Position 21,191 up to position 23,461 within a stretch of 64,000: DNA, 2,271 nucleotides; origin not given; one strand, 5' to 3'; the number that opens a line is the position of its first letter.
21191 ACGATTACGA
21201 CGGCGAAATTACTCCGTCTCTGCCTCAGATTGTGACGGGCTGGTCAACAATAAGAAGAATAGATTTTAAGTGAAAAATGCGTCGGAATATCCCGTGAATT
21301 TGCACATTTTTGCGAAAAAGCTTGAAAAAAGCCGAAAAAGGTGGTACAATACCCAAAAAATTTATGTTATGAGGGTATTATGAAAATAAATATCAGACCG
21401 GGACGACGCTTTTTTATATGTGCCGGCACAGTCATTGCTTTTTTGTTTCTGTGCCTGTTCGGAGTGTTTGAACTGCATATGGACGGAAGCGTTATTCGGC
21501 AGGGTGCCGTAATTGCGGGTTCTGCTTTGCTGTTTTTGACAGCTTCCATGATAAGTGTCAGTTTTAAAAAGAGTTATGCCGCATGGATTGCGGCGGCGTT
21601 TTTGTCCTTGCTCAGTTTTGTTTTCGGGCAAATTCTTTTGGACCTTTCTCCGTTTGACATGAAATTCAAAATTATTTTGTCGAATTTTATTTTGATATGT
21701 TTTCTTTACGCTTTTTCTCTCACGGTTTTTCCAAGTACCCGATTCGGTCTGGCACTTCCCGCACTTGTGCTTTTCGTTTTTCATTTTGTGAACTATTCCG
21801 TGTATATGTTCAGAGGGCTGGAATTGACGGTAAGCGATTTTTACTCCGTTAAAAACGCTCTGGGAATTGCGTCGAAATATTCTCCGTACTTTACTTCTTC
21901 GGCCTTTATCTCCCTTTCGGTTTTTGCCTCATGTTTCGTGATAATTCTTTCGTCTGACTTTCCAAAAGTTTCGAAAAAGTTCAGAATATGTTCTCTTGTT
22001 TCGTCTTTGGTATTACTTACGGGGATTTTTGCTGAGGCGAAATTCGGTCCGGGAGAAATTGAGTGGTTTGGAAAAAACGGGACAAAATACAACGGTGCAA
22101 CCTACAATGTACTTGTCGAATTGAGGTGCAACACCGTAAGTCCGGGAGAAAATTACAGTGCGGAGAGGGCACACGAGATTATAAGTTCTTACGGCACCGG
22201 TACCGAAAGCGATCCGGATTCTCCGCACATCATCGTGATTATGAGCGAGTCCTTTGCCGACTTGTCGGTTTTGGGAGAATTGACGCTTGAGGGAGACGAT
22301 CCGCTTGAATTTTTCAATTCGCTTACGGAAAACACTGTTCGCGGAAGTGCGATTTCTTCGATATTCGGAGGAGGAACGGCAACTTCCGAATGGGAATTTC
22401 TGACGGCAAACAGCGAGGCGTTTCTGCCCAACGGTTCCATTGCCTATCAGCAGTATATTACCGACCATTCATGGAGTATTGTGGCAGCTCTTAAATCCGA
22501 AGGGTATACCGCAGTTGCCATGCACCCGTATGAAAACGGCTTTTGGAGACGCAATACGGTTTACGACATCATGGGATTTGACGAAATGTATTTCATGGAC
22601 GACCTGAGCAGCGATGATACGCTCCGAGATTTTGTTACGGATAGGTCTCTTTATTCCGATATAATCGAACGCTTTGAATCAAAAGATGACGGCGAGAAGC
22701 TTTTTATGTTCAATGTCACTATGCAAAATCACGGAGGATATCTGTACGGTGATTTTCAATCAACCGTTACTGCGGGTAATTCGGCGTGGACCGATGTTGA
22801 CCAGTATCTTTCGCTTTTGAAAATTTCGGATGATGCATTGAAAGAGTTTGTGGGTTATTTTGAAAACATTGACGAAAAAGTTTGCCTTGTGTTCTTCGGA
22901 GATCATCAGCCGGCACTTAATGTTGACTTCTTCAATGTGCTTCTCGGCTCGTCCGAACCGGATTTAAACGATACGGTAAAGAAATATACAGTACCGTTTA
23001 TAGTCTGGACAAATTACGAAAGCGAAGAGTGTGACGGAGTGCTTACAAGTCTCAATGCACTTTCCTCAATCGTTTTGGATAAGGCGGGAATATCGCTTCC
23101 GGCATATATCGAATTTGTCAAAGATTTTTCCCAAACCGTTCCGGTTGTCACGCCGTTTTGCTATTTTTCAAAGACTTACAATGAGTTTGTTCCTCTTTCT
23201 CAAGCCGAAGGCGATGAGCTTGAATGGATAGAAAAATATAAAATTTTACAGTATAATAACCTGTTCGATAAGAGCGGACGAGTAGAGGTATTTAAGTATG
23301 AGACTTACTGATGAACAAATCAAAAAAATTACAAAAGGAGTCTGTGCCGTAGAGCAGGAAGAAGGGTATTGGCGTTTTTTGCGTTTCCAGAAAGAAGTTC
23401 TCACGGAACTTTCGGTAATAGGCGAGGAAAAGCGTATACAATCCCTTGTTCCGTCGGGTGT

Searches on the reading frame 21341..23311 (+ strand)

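Call 66: search_protein_families(library=pfam, proteins=[window:21341-23311:+], max_evalue=0.00001)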
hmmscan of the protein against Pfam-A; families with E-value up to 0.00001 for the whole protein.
window:21341-23311:+ (656 aa): 1 family
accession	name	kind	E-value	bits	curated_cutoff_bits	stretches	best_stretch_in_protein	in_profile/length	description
PF00884.28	Sulfatase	-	2.4e-32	112.9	25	1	295-570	1-287/301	Sulfatase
